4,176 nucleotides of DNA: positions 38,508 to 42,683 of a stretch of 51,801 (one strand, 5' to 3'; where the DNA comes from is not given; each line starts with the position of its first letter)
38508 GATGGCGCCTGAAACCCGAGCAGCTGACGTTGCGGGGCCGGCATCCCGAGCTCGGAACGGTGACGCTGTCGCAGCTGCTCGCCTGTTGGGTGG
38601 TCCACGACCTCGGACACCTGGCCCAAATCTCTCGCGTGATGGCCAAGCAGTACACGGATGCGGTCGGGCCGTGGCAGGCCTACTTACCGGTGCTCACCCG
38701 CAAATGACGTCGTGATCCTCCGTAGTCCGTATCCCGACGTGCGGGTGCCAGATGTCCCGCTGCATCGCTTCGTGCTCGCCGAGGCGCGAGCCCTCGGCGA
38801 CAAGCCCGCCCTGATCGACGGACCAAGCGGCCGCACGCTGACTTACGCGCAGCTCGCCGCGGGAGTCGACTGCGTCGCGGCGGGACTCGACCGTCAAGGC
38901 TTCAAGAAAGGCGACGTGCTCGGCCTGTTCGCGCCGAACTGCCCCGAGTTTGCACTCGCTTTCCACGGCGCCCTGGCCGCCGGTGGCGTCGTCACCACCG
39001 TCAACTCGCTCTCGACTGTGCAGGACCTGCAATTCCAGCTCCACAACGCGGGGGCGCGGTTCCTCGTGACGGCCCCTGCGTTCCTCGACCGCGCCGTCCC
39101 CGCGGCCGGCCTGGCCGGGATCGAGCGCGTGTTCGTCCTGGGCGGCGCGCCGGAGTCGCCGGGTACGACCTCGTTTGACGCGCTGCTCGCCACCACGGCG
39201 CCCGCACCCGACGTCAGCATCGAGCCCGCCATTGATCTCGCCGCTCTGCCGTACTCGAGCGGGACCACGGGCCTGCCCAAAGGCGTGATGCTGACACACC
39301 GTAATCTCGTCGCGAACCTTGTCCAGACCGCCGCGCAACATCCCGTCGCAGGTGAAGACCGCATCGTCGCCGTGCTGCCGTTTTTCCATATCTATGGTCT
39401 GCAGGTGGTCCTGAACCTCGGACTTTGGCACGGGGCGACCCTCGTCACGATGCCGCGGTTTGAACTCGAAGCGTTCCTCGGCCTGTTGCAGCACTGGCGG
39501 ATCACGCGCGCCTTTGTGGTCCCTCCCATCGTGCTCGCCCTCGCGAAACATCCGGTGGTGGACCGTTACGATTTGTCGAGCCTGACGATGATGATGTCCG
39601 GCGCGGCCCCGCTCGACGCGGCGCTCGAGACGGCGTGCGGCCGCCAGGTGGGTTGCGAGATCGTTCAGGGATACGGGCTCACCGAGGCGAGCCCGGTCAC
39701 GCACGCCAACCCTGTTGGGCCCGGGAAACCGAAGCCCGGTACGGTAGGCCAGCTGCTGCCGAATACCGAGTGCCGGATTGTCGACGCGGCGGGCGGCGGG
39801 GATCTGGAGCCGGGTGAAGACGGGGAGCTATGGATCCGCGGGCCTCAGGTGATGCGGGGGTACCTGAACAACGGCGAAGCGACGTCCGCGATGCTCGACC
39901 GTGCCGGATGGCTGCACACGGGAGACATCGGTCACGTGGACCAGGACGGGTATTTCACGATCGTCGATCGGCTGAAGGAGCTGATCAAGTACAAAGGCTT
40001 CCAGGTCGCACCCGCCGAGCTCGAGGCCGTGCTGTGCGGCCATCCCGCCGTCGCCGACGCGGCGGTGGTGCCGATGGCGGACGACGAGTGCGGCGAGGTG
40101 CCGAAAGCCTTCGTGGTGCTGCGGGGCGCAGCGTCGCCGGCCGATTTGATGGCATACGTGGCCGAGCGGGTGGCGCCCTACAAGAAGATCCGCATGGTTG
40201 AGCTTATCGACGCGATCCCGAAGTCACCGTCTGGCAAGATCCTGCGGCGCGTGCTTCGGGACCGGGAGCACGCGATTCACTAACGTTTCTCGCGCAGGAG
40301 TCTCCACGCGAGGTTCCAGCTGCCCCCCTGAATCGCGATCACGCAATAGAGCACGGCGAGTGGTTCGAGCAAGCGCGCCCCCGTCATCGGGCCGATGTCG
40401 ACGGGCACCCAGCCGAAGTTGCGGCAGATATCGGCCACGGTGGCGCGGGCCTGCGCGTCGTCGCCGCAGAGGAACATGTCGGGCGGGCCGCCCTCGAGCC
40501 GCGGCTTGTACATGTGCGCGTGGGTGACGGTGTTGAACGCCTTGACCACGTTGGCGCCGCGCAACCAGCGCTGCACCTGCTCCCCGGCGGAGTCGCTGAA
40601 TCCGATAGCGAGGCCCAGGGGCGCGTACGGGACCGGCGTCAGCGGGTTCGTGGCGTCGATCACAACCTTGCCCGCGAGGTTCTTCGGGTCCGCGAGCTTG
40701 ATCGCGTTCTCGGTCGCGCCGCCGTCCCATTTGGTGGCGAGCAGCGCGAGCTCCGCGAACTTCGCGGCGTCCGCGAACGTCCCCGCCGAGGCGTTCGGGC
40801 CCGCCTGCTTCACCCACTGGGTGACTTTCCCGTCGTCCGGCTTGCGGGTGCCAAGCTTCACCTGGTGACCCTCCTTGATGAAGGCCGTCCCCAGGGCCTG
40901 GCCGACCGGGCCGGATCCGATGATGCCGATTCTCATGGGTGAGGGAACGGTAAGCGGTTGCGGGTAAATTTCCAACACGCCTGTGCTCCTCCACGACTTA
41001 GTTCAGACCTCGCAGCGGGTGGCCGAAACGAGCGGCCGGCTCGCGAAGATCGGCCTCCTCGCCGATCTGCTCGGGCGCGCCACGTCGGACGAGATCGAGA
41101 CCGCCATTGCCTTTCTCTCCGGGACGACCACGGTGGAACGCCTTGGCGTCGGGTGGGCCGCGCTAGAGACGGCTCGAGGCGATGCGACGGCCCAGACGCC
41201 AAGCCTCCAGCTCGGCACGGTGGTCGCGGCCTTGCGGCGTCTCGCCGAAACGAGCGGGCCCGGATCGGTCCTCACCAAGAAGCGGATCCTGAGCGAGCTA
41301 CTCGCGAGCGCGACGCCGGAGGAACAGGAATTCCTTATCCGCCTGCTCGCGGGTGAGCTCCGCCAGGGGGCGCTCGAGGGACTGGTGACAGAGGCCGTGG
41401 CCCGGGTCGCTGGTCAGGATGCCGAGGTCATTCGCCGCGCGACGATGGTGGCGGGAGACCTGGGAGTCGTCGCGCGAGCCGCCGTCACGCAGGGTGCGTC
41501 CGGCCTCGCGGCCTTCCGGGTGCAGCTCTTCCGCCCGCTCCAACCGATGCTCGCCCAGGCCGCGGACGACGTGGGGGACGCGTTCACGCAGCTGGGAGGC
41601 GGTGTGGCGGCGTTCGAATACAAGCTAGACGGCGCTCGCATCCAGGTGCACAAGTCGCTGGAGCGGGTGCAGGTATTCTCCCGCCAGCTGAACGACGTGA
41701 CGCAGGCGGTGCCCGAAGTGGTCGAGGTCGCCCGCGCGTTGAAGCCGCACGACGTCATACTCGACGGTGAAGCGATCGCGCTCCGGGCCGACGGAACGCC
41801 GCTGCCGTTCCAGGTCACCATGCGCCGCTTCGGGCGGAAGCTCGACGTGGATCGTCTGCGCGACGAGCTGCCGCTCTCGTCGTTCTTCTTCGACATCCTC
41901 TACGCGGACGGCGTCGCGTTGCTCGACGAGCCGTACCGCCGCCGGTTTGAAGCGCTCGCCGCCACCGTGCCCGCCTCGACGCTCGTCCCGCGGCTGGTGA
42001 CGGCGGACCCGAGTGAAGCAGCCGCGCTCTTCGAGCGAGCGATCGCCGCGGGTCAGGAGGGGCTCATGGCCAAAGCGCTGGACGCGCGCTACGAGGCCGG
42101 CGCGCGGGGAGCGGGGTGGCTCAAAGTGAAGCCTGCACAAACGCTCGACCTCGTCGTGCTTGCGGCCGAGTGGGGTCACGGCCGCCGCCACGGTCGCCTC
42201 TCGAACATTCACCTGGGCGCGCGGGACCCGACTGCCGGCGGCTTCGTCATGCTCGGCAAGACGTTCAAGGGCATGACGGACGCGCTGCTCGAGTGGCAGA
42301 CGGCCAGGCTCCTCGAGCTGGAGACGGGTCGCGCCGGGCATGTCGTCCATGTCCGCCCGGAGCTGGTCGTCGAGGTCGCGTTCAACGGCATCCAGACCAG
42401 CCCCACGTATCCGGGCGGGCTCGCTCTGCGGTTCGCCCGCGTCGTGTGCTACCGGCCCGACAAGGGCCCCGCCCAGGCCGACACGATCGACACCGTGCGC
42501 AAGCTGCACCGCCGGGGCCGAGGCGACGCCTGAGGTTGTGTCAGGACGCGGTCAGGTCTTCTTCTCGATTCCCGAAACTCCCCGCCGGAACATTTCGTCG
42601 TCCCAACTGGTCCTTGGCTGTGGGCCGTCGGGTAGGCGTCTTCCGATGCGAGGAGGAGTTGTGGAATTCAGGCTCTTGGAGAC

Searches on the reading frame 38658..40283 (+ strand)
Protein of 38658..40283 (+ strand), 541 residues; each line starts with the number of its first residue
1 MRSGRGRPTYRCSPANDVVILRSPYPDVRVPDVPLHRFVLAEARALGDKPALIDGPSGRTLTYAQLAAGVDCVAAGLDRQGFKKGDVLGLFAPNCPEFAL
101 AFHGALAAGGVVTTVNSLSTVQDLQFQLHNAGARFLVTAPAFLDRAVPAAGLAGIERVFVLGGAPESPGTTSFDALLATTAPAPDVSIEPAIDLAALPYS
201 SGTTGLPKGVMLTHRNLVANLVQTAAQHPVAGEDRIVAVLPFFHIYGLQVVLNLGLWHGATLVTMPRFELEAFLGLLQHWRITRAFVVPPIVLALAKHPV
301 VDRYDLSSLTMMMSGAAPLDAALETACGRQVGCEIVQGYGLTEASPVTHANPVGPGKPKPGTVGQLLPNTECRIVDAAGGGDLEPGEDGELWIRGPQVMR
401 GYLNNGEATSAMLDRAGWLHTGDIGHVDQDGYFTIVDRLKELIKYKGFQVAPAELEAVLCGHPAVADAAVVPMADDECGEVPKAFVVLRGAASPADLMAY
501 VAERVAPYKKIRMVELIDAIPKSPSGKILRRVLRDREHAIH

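Call 53: search_protein_families(library=pfam, proteins=[window:38658-40283:+], max_evalue=0.001)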
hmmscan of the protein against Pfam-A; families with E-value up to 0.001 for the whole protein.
window:38658-40283:+ (541 aa): 2 families
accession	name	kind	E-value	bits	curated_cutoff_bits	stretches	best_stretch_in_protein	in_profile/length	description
PF00501.34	AMP-binding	-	4.6e-97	325.7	29.9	1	43-403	5-384/384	AMP-binding enzyme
PF13193.12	AMP-binding_C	-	8.7e-20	71.9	24.5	1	454-527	1-76/76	AMP-binding enzyme C-terminal domain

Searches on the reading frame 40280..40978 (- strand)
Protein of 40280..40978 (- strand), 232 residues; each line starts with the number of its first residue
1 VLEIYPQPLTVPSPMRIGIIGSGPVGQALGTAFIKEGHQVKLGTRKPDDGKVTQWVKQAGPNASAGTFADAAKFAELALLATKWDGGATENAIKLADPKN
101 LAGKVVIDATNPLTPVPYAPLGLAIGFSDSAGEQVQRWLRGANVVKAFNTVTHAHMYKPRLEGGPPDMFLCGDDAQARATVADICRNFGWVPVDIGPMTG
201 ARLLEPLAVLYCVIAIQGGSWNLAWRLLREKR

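Call 54: search_protein_families(library=pfam, proteins=[window:40280-40978:-], max_evalue=0.001)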
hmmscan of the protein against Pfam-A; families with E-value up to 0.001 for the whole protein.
window:40280-40978:- (232 aa): 2 families
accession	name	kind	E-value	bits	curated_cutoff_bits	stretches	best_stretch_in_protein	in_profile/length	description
PF03807.23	F420_oxidored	-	1.1e-15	58.5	21.6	1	16-112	1-94/94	NADP oxidoreductase coenzyme F420-dependent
PF10727.15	Rossmann-like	-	7.5e-05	22.9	23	1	14-82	14-80/131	Rossmann-like domain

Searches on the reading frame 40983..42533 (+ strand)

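Call 54: search_protein_families(library=pfam, proteins=[window:40983-42533:+], max_evalue=0.001)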
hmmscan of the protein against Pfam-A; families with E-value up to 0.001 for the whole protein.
window:40983-42533:+ (516 aa): 3 families
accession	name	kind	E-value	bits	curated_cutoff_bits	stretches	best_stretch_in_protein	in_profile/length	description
PF01068.26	DNA_ligase_A_M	-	8.5e-52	176.2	26.2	1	188-383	1-204/204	ATP dependent DNA ligase domain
PF04675.19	DNA_ligase_A_N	-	9.7e-17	62.1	24.6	1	70-140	104-174/174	DNA ligase N terminus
PF04679.21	DNA_ligase_A_C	-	2e-11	44.6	27.5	1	403-494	2-94/94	ATP dependent DNA ligase C terminal region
